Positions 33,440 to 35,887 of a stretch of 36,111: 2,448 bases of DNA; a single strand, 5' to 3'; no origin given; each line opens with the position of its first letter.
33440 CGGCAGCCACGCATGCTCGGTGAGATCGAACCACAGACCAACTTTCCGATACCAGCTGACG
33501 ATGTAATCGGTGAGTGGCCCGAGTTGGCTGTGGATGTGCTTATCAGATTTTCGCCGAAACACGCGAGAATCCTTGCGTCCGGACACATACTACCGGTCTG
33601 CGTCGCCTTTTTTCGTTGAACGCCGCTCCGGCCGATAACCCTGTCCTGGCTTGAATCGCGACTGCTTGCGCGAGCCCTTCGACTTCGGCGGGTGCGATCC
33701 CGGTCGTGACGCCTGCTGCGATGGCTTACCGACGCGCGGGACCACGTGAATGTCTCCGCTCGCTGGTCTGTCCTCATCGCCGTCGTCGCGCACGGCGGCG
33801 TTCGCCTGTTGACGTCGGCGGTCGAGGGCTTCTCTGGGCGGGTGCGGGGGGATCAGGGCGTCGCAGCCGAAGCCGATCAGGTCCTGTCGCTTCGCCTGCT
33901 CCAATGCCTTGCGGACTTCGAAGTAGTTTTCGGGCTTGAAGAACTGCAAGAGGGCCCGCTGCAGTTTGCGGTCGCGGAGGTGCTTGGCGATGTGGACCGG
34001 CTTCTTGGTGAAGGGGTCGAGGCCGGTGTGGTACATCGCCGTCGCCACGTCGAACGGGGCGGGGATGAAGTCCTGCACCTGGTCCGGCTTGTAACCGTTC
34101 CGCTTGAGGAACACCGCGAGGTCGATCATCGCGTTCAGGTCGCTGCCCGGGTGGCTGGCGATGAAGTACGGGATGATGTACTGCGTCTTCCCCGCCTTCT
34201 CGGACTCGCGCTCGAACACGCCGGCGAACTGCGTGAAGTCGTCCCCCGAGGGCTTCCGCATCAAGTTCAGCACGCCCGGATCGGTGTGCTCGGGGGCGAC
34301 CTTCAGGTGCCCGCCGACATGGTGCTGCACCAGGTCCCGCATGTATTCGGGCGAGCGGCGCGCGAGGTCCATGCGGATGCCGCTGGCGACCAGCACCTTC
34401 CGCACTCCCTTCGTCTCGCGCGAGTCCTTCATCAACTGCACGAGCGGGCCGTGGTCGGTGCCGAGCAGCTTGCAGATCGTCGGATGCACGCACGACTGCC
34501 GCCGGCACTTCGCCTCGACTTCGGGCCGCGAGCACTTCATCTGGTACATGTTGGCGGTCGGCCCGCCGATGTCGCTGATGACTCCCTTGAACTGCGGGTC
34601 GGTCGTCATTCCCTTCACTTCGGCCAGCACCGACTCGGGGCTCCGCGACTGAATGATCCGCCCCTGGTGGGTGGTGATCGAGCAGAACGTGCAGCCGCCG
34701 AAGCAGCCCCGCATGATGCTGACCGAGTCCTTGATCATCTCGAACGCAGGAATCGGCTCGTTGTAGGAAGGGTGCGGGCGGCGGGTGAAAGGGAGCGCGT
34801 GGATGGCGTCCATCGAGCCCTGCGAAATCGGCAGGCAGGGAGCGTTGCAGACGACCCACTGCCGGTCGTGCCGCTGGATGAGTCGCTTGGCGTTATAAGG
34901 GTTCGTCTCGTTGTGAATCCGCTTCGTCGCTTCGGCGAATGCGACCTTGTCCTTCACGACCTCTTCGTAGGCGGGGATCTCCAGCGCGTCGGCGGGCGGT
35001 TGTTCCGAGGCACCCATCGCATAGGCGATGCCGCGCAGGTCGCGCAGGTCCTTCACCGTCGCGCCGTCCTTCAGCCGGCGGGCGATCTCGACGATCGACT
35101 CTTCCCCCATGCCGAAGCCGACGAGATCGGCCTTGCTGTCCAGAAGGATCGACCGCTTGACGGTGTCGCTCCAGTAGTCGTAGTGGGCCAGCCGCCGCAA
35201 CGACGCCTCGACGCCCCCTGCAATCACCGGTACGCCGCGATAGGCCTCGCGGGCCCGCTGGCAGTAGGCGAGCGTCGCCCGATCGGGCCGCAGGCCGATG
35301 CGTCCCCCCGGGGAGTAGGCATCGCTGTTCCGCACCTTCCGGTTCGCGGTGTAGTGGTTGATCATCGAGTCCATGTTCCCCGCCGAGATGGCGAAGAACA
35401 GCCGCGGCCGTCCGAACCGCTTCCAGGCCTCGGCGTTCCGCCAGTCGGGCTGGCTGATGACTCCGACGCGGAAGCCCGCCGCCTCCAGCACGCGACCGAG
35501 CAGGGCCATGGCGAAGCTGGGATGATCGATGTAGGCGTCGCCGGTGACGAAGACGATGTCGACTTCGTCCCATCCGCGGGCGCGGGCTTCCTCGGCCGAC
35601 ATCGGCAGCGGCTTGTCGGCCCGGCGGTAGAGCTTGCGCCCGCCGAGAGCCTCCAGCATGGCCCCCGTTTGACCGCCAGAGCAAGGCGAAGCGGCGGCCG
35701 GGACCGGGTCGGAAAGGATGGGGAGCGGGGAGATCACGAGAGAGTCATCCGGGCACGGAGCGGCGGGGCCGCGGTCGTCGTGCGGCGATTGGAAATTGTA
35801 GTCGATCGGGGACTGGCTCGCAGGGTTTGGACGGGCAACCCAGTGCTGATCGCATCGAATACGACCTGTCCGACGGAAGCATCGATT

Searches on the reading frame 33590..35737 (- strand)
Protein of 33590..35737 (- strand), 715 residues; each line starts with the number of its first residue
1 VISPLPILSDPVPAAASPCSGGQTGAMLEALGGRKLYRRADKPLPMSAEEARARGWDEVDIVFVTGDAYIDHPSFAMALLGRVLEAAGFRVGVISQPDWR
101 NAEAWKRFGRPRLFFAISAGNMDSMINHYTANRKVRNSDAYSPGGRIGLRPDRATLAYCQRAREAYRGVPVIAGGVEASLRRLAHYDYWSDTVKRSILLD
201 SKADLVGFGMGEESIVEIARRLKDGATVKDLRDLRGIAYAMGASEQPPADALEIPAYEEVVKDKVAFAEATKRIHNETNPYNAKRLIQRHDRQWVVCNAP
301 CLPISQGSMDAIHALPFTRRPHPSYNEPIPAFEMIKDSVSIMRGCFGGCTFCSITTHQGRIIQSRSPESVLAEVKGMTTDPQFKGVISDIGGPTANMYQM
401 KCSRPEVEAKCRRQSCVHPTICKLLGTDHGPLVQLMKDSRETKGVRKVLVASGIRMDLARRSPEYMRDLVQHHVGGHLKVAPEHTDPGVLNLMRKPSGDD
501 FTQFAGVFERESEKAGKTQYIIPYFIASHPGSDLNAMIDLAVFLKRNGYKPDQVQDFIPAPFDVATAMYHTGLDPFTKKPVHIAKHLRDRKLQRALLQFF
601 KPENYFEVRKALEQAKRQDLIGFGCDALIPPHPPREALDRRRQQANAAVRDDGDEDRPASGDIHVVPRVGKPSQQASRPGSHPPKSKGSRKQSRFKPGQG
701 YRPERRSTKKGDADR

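Call 46: search_protein_families(library=pfam, proteins=[window:33590-35737:-], max_evalue=0.0001)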
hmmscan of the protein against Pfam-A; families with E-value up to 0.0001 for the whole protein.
window:33590-35737:- (715 aa): 3 families
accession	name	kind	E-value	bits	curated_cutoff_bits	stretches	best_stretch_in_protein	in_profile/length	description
PF08497.15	Radical_SAM_N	-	2.4e-131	437.9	25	1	44-338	2-301/301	Radical SAM N-terminal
PF11842.13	DUF3362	-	1.2e-26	94.2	27.6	1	552-677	1-134/151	Domain of unknown function (DUF3362)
PF04055.27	Radical_SAM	-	6.5e-10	39.9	29.5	1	339-501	1-129/166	Radical SAM superfamily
